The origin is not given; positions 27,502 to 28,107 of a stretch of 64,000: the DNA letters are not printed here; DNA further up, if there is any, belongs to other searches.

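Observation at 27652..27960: Cys-rich HesB/IscA-like protein inside the ars operon, with a tail resembling the HgcB tail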

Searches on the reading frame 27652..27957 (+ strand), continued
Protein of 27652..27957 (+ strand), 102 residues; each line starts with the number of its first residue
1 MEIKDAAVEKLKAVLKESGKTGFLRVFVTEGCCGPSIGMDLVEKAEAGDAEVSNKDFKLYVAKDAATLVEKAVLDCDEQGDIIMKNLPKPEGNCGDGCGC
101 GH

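Call 28: search_protein_families(library=ncbifam, proteins=[P0050, P0057, P0102, P0073, P0047, L029:6001-6279:+, L030:6001-6270:+, L027:8001-8288:+, L026:7998-8288:+, L028:7962-8303:+], max_evalue=0.01)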
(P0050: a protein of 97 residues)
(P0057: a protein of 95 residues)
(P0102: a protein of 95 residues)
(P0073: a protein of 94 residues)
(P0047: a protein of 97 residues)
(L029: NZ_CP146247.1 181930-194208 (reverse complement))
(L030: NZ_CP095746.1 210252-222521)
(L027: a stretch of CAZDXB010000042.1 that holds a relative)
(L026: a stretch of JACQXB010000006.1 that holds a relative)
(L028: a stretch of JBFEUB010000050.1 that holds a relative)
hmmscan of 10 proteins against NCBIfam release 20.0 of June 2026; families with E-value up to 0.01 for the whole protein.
P0050 (97 aa): 11 families
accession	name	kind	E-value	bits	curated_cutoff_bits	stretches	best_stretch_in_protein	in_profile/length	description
TIGR00049.1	TIGR00049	subfamily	2.2e-15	56.7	58.8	1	2-88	1-90/106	iron-sulfur cluster assembly accessory protein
NF038090.1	IscA_HesB_Se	subfamily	7.5e-15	55.1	85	1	1-90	1-91/101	IscA/HesB family protein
TIGR01997.1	sufA_proteo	equivalog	2.4e-12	46.9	136.2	1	2-82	3-82/107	Fe-S cluster assembly scaffold SufA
NF010147.0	PRK13623.1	equivalog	1.4e-11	44.6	117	1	2-82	10-90/115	iron-sulfur cluster insertion protein ErpA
NF007050.0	PRK09504.1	equivalog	4.4e-08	33.2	161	1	2-81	18-96/122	Fe-S cluster assembly scaffold SufA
TIGR01911.1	HesB_rel_seleno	subfamily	1.9e-07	31.6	66.35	1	3-79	5-80/92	HesB-like protein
TIGR03341.1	YhgI_GntY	equivalog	1.9e-07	31.1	269.35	1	3-83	2-83/190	Fe-S biogenesis protein NfuA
TIGR02011.1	IscA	equivalog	3.1e-06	27.4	150.6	1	2-82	1-80/105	iron-sulfur cluster assembly protein IscA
NF008392.0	PRK11190.1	equivalog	3.2e-05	23.9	268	1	1-83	1-84/192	Fe-S biogenesis protein NfuA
NF007049.0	PRK09502.1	equivalog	0.00015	21.9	181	1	2-82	3-82/107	iron-sulfur cluster assembly protein IscA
NF033940.1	ErpA_rel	equivalog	0.00036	20.7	65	1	2-68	4-72/95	ErpA-related iron-sulfur cluster insertion protein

P0057 (95 aa): 8 families
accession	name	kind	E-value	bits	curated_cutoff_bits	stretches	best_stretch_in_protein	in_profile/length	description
TIGR00049.1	TIGR00049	subfamily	6.6e-10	39.1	58.8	1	4-80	3-81/106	iron-sulfur cluster assembly accessory protein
NF038090.1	IscA_HesB_Se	subfamily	1.7e-09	37.9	85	1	4-82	4-85/101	IscA/HesB family protein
TIGR01997.1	sufA_proteo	equivalog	1.8e-08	34.5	136.2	1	4-80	5-82/107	Fe-S cluster assembly scaffold SufA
NF007050.0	PRK09504.1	equivalog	1.6e-06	28.2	161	1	3-80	19-97/122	Fe-S cluster assembly scaffold SufA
TIGR02011.1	IscA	equivalog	4.5e-06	26.9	150.6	1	3-80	2-80/105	iron-sulfur cluster assembly protein IscA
NF007049.0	PRK09502.1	equivalog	1.8e-05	24.9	181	1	4-80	5-82/107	iron-sulfur cluster assembly protein IscA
NF010147.0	PRK13623.1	equivalog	0.00098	19.3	117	1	4-80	12-90/115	iron-sulfur cluster insertion protein ErpA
NF033940.1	ErpA_rel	equivalog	0.0075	16.5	65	1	4-65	6-71/95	ErpA-related iron-sulfur cluster insertion protein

P0102 (95 aa): 3 families
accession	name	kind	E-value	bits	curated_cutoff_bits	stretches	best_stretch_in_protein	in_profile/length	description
TIGR00049.1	TIGR00049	subfamily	1.2e-05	25.5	58.8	1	2-80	2-81/106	iron-sulfur cluster assembly accessory protein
NF038090.1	IscA_HesB_Se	subfamily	1.5e-05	25.2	85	1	2-93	3-98/101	IscA/HesB family protein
TIGR01911.1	HesB_rel_seleno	subfamily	0.0081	16.7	66.35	1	3-83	6-86/92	HesB-like protein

P0073 (94 aa): 10 families
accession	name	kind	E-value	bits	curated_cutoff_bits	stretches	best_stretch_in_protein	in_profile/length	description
NF038090.1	IscA_HesB_Se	subfamily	8.1e-11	42.1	85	1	1-87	2-86/101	IscA/HesB family protein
TIGR00049.1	TIGR00049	subfamily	4.2e-10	39.8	58.8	1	2-81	2-82/106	iron-sulfur cluster assembly accessory protein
TIGR02011.1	IscA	equivalog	3.5e-06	27.2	150.6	1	2-88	2-87/105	iron-sulfur cluster assembly protein IscA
TIGR01911.1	HesB_rel_seleno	subfamily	7.3e-06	26.5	66.35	1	3-82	6-85/92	HesB-like protein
TIGR01997.1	sufA_proteo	equivalog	5.8e-05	23.2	136.2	1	1-81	3-83/107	Fe-S cluster assembly scaffold SufA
NF007050.0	PRK09504.1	equivalog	7.5e-05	22.8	161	1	2-82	19-99/122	Fe-S cluster assembly scaffold SufA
NF010147.0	PRK13623.1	equivalog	0.00022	21.4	117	1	2-80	11-90/115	iron-sulfur cluster insertion protein ErpA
NF033940.1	ErpA_rel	equivalog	0.0022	18.2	65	1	2-68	5-74/95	ErpA-related iron-sulfur cluster insertion protein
NF007049.0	PRK09502.1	equivalog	0.003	17.7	181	1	2-87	4-88/107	iron-sulfur cluster assembly protein IscA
TIGR03341.1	YhgI_GntY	equivalog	0.008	16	269.35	1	2-80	2-82/190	Fe-S biogenesis protein NfuA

P0047 (97 aa): 11 families
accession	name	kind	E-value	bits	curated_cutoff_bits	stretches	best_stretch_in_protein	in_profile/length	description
TIGR00049.1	TIGR00049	subfamily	3.8e-16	59.2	58.8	1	2-89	2-90/106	iron-sulfur cluster assembly accessory protein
NF010147.0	PRK13623.1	equivalog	5.4e-16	58.8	117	1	1-96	10-107/115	iron-sulfur cluster insertion protein ErpA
NF038090.1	IscA_HesB_Se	subfamily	1.3e-12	47.9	85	1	1-90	2-90/101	IscA/HesB family protein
TIGR01997.1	sufA_proteo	equivalog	7.9e-12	45.3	136.2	1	1-82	3-83/107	Fe-S cluster assembly scaffold SufA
TIGR02011.1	IscA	equivalog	2e-09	37.7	150.6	1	3-86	3-86/105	iron-sulfur cluster assembly protein IscA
TIGR01911.1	HesB_rel_seleno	subfamily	2.2e-08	34.6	66.35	1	3-69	6-74/92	HesB-like protein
NF007049.0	PRK09502.1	equivalog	5.8e-08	32.9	181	1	3-86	5-88/107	iron-sulfur cluster assembly protein IscA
NF007050.0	PRK09504.1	equivalog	9.9e-07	28.9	161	1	2-82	19-98/122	Fe-S cluster assembly scaffold SufA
TIGR03341.1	YhgI_GntY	equivalog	2.5e-06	27.4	269.35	1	2-80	2-81/190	Fe-S biogenesis protein NfuA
NF033940.1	ErpA_rel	equivalog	3.2e-06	27.3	65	1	2-66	5-71/95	ErpA-related iron-sulfur cluster insertion protein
NF008392.0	PRK11190.1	equivalog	4.8e-05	23.3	268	1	2-79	3-81/192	Fe-S biogenesis protein NfuA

L029:6001-6279:+ (93 aa): 10 families
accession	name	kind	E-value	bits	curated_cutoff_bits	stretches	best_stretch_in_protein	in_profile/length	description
NF038090.1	IscA_HesB_Se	subfamily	5.3e-13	49.1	85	1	1-85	2-87/101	IscA/HesB family protein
TIGR00049.1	TIGR00049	subfamily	1.6e-12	47.5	58.8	1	2-91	2-93/106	iron-sulfur cluster assembly accessory protein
TIGR01997.1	sufA_proteo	equivalog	1e-07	32.1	136.2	1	1-86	3-90/107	Fe-S cluster assembly scaffold SufA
TIGR01911.1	HesB_rel_seleno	subfamily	2.9e-07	31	66.35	1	3-72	6-77/92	HesB-like protein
NF010147.0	PRK13623.1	equivalog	8.2e-07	29.2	117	1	2-91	11-102/115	iron-sulfur cluster insertion protein ErpA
TIGR03341.1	YhgI_GntY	equivalog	2.4e-06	27.5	269.35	1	2-91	2-94/190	Fe-S biogenesis protein NfuA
TIGR02011.1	IscA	equivalog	5.8e-05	23.3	150.6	1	3-85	3-87/105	iron-sulfur cluster assembly protein IscA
NF007050.0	PRK09504.1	equivalog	0.00013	22.1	161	1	2-79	19-98/122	Fe-S cluster assembly scaffold SufA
NF008392.0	PRK11190.1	equivalog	0.00054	19.9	268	1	2-91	3-95/192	Fe-S biogenesis protein NfuA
NF007049.0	PRK09502.1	equivalog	0.0097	16.1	181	0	3-85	5-89/107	iron-sulfur cluster assembly protein IscA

L030:6001-6270:+ (90 aa): 5 families
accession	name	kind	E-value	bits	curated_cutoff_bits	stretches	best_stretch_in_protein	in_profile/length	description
NF038090.1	IscA_HesB_Se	subfamily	1.6e-12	47.6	85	1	2-80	3-82/101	IscA/HesB family protein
TIGR01911.1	HesB_rel_seleno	subfamily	3e-11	43.8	66.35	1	3-75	6-80/92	HesB-like protein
TIGR00049.1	TIGR00049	subfamily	3.1e-08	33.8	58.8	1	2-78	2-81/106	iron-sulfur cluster assembly accessory protein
NF010147.0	PRK13623.1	equivalog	4.3e-05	23.7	117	1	2-77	11-89/115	iron-sulfur cluster insertion protein ErpA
TIGR01997.1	sufA_proteo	equivalog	0.00037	20.6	136.2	1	1-80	3-84/107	Fe-S cluster assembly scaffold SufA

L027:8001-8288:+ (96 aa): 11 families
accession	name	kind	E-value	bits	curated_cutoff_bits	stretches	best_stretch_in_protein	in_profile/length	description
NF038090.1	IscA_HesB_Se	subfamily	1.7e-11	44.3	85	1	1-82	2-86/101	IscA/HesB family protein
TIGR00049.1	TIGR00049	subfamily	2e-10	40.8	58.8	1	2-82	2-83/106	iron-sulfur cluster assembly accessory protein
TIGR01911.1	HesB_rel_seleno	subfamily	1.5e-07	31.9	66.35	1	3-82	6-85/92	HesB-like protein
NF010147.0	PRK13623.1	equivalog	2.2e-05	24.6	117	1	1-80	10-90/115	iron-sulfur cluster insertion protein ErpA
TIGR02011.1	IscA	equivalog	2.8e-05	24.3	150.6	1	2-83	2-83/105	iron-sulfur cluster assembly protein IscA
TIGR01997.1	sufA_proteo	equivalog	7.9e-05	22.8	136.2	1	1-83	3-85/107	Fe-S cluster assembly scaffold SufA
NF007049.0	PRK09502.1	equivalog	0.0015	18.6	181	1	2-82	4-84/107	iron-sulfur cluster assembly protein IscA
TIGR03341.1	YhgI_GntY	equivalog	0.0027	17.5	269.35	1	2-81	2-83/190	Fe-S biogenesis protein NfuA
NF007050.0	PRK09504.1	equivalog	0.0046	17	161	1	2-81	19-98/122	Fe-S cluster assembly scaffold SufA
NF041239.1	Moor_selen_rel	subfamily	0.0072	16.4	40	1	3-78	5-78/91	CC/Se motif family (seleno)protein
NF033940.1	ErpA_rel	equivalog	0.0073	16.5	65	1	2-80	5-87/95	ErpA-related iron-sulfur cluster insertion protein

L026:7998-8288:+ (97 aa): 11 families
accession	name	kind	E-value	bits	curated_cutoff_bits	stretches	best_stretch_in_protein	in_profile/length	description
TIGR00049.1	TIGR00049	subfamily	1.4e-15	57.3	58.8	1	3-96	2-98/106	iron-sulfur cluster assembly accessory protein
NF038090.1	IscA_HesB_Se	subfamily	7.1e-14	51.9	85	1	1-92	1-93/101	IscA/HesB family protein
TIGR01997.1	sufA_proteo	equivalog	2.5e-10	40.5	136.2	1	2-83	3-83/107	Fe-S cluster assembly scaffold SufA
NF010147.0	PRK13623.1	equivalog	3.5e-10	40.1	117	1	2-82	10-90/115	iron-sulfur cluster insertion protein ErpA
TIGR03341.1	YhgI_GntY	equivalog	8.4e-09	35.5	269.35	1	3-82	2-82/190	Fe-S biogenesis protein NfuA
TIGR01911.1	HesB_rel_seleno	subfamily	1e-06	29.2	66.35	1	4-85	6-86/92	HesB-like protein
NF007050.0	PRK09504.1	equivalog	1.5e-06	28.3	161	1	2-82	18-97/122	Fe-S cluster assembly scaffold SufA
NF008392.0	PRK11190.1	equivalog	8.5e-06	25.8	268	1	1-82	1-83/192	Fe-S biogenesis protein NfuA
TIGR02011.1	IscA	equivalog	1.3e-05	25.4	150.6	1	4-86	3-87/105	iron-sulfur cluster assembly protein IscA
NF033940.1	ErpA_rel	equivalog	3.4e-05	24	65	1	2-68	4-72/95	ErpA-related iron-sulfur cluster insertion protein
NF007049.0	PRK09502.1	equivalog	0.00015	21.9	181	1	3-94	4-97/107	iron-sulfur cluster assembly protein IscA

L028:7962-8303:+ (114 aa): 9 families
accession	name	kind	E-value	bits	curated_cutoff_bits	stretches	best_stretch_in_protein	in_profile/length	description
NF038090.1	IscA_HesB_Se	subfamily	5.6e-32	110.1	85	1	13-105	1-94/101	IscA/HesB family protein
TIGR00049.1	TIGR00049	subfamily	7e-12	45.5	58.8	1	15-101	2-91/106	iron-sulfur cluster assembly accessory protein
TIGR01911.1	HesB_rel_seleno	subfamily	6e-09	36.4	66.35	1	18-99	8-91/92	HesB-like protein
TIGR01997.1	sufA_proteo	equivalog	1.1e-08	35.2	136.2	1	13-99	2-90/107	Fe-S cluster assembly scaffold SufA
NF010147.0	PRK13623.1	equivalog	1.3e-08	35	117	1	11-102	7-101/115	iron-sulfur cluster insertion protein ErpA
TIGR02011.1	IscA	equivalog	2e-08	34.4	150.6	1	16-102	3-91/105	iron-sulfur cluster assembly protein IscA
NF007049.0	PRK09502.1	equivalog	1.3e-06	28.5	181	1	16-103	5-94/107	iron-sulfur cluster assembly protein IscA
NF033940.1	ErpA_rel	equivalog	4.1e-06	26.9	65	1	15-78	5-73/95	ErpA-related iron-sulfur cluster insertion protein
NF007050.0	PRK09504.1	equivalog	0.0012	18.9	161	1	15-91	19-97/122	Fe-S cluster assembly scaffold SufA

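Call 31: find_homologous_proteins(query=A2, max_evalue=0.00001)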
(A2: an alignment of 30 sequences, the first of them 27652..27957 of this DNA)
Query A2 (30 sequences) (102 aa, profile of the alignment): 222 proteins with E <= 0.00001 among 1656 candidates; the best 120 are listed.
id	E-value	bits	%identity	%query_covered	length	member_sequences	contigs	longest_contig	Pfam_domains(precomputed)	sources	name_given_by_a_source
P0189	9.6e-31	123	33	87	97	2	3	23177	PF01521.27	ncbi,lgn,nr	ncbi:MAG: iron-sulfur cluster assembly accessory protein [Nitrospinae bacterium]|nr:iron-sulfur clus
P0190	9.9e-31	123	38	81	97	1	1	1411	PF01521.27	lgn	-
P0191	1.5e-30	123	31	78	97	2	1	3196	PF01521.27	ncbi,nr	ncbi:MAG: iron-sulfur cluster assembly accessory protein [Nitrospirae bacterium]|nr:iron-sulfur clus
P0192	3.0e-30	122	33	93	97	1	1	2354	PF01521.27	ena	-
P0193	3.4e-30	122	37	81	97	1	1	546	PF01521.27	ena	-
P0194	1.9e-29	119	32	87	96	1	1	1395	PF01521.27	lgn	-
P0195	2.0e-29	119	35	87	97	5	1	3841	PF01521.27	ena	-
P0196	2.0e-29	119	31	89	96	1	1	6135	PF01521.27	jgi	jgi:iron-sulfur cluster assembly accessory protein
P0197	3.5e-29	118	33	80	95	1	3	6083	PF01521.27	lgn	-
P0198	1.0e-27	114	37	87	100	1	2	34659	PF01521.27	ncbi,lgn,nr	ncbi:MAG: iron-sulfur cluster assembly accessory protein [Deltaproteobacteria bacterium]|nr:iron-sul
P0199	1.6e-27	113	25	78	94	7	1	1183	PF01521.27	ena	-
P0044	3.6e-27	112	34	94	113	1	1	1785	PF01521.27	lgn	-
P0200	4.2e-27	112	32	95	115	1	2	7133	PF01521.27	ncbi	-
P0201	5.1e-27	112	33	92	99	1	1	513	PF01521.27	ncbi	-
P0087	5.5e-27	111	28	93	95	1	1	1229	PF01521.27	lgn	-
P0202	5.6e-27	111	33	97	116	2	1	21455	PF01521.27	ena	-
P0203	6.3e-27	111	31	89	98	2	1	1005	PF01521.27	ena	-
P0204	6.7e-27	111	34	95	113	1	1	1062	PF01521.27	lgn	-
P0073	8.4e-27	111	29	99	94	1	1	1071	PF01521.27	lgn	-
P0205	1.3e-26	110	33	93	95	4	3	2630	PF01521.27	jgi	jgi:Fe-S cluster assembly iron-binding protein IscA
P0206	1.5e-26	110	34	90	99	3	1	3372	PF01521.27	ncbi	-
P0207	2.1e-26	110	28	93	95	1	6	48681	PF01521.27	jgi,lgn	jgi:Fe-S cluster assembly iron-binding protein IscA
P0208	2.7e-26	109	37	95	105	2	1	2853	PF01521.27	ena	-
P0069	3.5e-26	109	34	92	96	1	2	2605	PF01521.27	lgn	-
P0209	3.6e-26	109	29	74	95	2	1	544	PF01521.27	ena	-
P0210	6.7e-26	108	35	95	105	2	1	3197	PF01521.27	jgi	jgi:iron-sulfur cluster assembly accessory protein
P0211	7.2e-26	108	35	96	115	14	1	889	PF01521.27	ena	-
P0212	7.2e-26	108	26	93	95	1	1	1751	PF01521.27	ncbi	-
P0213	8.4e-26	108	29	95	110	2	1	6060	PF01521.27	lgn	-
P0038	8.6e-26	108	56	92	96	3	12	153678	PF01521.27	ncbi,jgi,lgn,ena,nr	ncbi:MAG: hypothetical protein AUJ51_12670 [Elusimicrobia bacterium CG1_02_56_21]|nr:MAG: hypothetic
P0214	9.1e-26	107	35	79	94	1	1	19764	PF01521.27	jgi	-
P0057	9.2e-26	107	28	80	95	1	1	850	PF01521.27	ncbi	-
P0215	9.3e-26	107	34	98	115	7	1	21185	PF01521.27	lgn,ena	-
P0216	9.6e-26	107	33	62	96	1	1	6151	PF01521.27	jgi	jgi:Fe-S cluster assembly iron-binding protein IscA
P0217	1.1e-25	107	26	93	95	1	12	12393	PF01521.27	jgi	jgi:iron-sulfur cluster assembly accessory protein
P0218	1.4e-25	107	34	92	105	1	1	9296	PF01521.27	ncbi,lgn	-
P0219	1.7e-25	107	31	87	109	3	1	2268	PF01521.27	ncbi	-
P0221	2.9e-25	106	32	64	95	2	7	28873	PF01521.27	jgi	jgi:Fe-S cluster assembly iron-binding protein IscA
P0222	3.1e-25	106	29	87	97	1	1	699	PF01521.27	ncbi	-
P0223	3.2e-25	106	33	92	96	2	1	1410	PF01521.27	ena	-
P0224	3.4e-25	106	33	92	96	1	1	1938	PF01521.27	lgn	-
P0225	3.6e-25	106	57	94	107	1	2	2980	PF01521.27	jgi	jgi:Fe-S cluster assembly iron-binding protein IscA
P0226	4.3e-25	105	32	93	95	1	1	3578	PF01521.27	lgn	-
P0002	1.1e-24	104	91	89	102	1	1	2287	PF01521.27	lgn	-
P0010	1.1e-24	104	87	91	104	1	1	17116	PF01521.27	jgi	-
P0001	1.2e-24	104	100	100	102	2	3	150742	PF01521.27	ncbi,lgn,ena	-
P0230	1.6e-24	104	32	92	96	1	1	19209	-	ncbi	ncbi:MAG: hypothetical protein ACYDH1_17950 [Anaerolineaceae bacterium]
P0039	1.8e-24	103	51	92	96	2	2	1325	PF01521.27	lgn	-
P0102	1.9e-24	103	32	93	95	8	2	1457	-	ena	-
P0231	2.1e-24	103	40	66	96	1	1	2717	PF01521.27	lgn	-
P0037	2.5e-24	103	60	87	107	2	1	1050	PF01521.27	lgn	-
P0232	2.6e-24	103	29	92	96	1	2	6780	PF01521.27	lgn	-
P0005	3.8e-24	102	87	100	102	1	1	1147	PF01521.27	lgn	-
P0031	3.8e-24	102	86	86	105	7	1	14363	PF01521.27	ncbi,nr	ncbi:MAG: iron-sulfur cluster biosynthesis family protein [Elusimicrobiales bacterium]|nr:iron-sulfu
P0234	4.0e-24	102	29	74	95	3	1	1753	PF01521.27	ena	-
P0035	5.0e-24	102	61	100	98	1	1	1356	PF01521.27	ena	-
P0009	5.5e-24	102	89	89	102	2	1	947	PF01521.27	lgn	-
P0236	5.5e-24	102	32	78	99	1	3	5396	PF01521.27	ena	-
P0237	5.5e-24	102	37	63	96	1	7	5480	PF01521.27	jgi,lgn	-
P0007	6.3e-24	102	86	100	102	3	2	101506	PF01521.27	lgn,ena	-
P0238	7.1e-24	101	56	84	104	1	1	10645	PF01521.27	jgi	jgi:Fe-S cluster assembly iron-binding protein IscA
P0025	7.1e-24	101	81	100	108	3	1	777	PF01521.27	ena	-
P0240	8.4e-24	101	57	98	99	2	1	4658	PF01521.27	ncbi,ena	-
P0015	8.8e-24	101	85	100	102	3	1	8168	PF01521.27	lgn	-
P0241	9.2e-24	101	40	66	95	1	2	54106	PF01521.27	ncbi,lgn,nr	ncbi:MAG: hypothetical protein NTZ69_08200 [Bacteroidia bacterium]|nr:hypothetical protein [Bacteroi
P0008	9.5e-24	101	85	100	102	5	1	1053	PF01521.27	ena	-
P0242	9.8e-24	101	51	87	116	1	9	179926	PF01521.27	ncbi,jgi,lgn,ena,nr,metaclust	ncbi:MAG: hypothetical protein A2X32_10995 [Elusimicrobia bacterium GWC2_64_44]|nr:MAG: hypothetical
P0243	1.0e-23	101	28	78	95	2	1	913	PF01521.27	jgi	jgi:Fe-S cluster assembly iron-binding protein IscA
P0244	1.1e-23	101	55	87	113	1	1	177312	PF01521.27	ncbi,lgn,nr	ncbi:MAG: iron-sulfur cluster biosynthesis family protein [Elusimicrobiales bacterium]|nr:iron-sulfu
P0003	1.1e-23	101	88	100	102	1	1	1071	PF01521.27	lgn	-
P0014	1.1e-23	101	85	89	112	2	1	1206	PF01521.27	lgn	-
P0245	1.2e-23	101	60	87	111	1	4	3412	PF01521.27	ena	-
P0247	1.4e-23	100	32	63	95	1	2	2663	PF01521.27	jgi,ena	-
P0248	1.5e-23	100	50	100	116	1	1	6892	PF01521.27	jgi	-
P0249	1.5e-23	100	30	78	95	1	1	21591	PF01521.27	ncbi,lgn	-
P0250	1.5e-23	100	54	87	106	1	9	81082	PF01521.27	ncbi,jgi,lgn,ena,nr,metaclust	ncbi:MAG TPA: hypothetical protein DCZ92_12665 [Elusimicrobia bacterium]|nr:MAG: hypothetical protei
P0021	1.5e-23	100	79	89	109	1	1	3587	PF01521.27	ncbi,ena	-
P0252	1.6e-23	100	30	78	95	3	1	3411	PF01521.27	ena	-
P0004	1.7e-23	100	86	100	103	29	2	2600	PF01521.27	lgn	-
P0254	1.8e-23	100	42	63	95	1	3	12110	-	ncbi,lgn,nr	ncbi:MAG: hypothetical protein JJE49_02275 [Peptostreptococcaceae bacterium]|nr:hypothetical protein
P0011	1.8e-23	100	86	89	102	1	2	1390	PF01521.27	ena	-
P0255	2.1e-23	100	51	100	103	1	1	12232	PF01521.27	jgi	jgi:Fe-S cluster assembly iron-binding protein IscA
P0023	2.1e-23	100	79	100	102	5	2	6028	PF01521.27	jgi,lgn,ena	-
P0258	2.8e-23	100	26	92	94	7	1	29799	PF01521.27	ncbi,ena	-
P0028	3.4e-23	99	76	100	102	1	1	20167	PF01521.27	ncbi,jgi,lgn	jgi:iron-sulfur cluster assembly accessory protein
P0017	3.8e-23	99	81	100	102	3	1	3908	PF01521.27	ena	-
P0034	3.9e-23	99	63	100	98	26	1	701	PF01521.27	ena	-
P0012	4.1e-23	99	84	100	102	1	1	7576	PF01521.27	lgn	-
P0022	4.5e-23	99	81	89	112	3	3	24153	PF01521.27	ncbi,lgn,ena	-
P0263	5.1e-23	99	32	78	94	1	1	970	PF01521.27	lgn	-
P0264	5.5e-23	99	37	80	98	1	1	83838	PF01521.27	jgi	-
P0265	5.5e-23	99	30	78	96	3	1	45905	-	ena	-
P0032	6.5e-23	98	74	89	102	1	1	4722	PF01521.27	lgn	-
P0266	7.7e-23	98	29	93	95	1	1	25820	-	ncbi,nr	ncbi:MAG: hypothetical protein MZV64_20775 [Ignavibacteriales bacterium]|nr:hypothetical protein [Ig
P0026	1.2e-22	97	75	100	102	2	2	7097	PF01521.27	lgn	-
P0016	1.5e-22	97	83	100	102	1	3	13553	PF01521.27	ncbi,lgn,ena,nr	ncbi:MAG: hypothetical protein FD189_2223 [Elusimicrobia bacterium]|nr:MAG: hypothetical protein FD1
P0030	1.5e-22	97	81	91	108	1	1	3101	PF01521.27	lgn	-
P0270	1.5e-22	97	48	100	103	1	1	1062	PF01521.27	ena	-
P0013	1.6e-22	97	83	100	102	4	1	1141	PF01521.27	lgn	-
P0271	1.6e-22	97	34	91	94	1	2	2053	PF01521.27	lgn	-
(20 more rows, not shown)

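Call 32: find_encoding_contigs(protein=P0189, flank=5000, max_places=2)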
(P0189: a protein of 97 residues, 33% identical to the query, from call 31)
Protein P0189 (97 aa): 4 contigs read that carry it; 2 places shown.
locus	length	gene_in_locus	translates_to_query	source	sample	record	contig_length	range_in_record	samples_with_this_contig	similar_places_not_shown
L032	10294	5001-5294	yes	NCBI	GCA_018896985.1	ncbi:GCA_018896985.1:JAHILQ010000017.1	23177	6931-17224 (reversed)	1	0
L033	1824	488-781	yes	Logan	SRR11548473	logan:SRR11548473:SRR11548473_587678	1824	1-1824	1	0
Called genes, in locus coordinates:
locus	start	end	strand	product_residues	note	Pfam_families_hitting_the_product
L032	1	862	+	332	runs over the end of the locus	PF00781:DAGK_cat, PF19279:YegS_C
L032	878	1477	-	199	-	-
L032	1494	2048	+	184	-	PF00565:SNase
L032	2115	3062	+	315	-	PF03773:ArsP_1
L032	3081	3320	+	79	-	PF13192:Thioredoxin_3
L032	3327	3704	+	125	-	PF12840:HTH_20, PF01022:HTH_5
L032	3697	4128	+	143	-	PF01451:LMWPc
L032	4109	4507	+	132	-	PF01758:SBF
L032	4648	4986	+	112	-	PF06953:ArsD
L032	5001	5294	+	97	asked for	PF01521:Fe-S_biosyn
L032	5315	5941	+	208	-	PF01656:CbiA (weak), PF02374:ArsA_ATPase, PF13614:AAA_31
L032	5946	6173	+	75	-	PF02374:ArsA_ATPase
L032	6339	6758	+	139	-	PF04246:RseC_MucC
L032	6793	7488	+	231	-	PF04208:MtrA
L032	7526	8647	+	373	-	PF02353:CMAS, PF13489:Methyltransf_23, PF01728:FtsJ (weak), PF08241:Methyltransf_11, PF08242:Methyltransf_12, PF13649:Methyltransf_25, PF13847:Methyltransf_31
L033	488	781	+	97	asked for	PF01521:Fe-S_biosyn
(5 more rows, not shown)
